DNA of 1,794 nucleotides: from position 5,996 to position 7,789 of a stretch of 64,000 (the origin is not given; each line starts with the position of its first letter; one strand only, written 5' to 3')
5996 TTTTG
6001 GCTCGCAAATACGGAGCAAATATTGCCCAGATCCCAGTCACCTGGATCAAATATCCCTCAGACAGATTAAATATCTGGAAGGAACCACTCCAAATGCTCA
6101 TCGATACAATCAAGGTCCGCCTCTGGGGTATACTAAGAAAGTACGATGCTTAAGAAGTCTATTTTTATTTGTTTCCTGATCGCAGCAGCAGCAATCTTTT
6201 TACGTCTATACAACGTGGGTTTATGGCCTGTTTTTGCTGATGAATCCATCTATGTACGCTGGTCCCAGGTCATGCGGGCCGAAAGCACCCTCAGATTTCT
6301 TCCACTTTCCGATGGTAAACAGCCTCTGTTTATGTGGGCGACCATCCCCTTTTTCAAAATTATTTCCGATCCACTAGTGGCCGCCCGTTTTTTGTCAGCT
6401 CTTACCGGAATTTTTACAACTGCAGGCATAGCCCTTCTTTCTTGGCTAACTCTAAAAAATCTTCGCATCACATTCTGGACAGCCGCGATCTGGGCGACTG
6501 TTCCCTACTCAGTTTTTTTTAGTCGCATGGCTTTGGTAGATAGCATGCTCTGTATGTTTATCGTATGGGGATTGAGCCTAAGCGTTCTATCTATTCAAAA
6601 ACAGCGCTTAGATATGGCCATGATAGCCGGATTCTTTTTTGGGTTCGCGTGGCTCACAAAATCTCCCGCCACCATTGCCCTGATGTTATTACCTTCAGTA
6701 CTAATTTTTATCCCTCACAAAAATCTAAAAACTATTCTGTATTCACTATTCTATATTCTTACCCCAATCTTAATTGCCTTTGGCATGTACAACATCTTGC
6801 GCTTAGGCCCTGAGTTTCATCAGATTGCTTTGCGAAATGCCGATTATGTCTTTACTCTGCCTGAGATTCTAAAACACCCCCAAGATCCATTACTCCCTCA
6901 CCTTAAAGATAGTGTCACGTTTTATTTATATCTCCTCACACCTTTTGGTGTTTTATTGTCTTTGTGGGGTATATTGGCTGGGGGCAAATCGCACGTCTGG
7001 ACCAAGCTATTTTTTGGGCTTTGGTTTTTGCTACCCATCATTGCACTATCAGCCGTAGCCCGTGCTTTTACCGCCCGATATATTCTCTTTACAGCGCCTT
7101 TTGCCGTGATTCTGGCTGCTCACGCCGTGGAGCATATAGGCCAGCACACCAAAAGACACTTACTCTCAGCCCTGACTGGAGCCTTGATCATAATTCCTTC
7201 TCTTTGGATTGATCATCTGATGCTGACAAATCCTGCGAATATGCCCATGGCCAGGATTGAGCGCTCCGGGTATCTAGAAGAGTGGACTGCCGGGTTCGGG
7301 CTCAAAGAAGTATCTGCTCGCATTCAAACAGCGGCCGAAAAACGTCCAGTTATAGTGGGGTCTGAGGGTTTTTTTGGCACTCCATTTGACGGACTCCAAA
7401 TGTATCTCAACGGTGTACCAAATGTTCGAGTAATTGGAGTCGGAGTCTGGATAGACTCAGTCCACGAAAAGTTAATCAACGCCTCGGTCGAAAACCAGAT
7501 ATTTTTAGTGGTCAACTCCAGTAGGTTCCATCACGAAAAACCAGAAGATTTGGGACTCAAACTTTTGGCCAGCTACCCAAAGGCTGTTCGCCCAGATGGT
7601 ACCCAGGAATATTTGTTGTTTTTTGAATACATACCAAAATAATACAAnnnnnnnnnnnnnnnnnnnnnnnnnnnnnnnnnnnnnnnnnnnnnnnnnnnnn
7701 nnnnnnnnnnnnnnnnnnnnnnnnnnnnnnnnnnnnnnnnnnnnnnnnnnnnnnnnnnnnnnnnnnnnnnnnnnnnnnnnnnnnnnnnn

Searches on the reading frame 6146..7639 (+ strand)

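Call 5: search_protein_families(library=pfam, proteins=[window:6146-7639:+], max_evalue=0.01)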
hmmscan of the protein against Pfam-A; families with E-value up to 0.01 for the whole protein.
window:6146-7639:+ (498 aa): 2 families
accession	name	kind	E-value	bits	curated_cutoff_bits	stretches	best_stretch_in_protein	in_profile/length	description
PF13231.12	PMT_2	-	4.4e-09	37.2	26.1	1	60-204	4-145/160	Dolichyl-phosphate-mannose-protein mannosyltransferase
PF02366.24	PMT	-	3.3e-07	30.6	22.7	1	57-200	61-212/245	Dolichyl-phosphate-mannose-protein mannosyltransferase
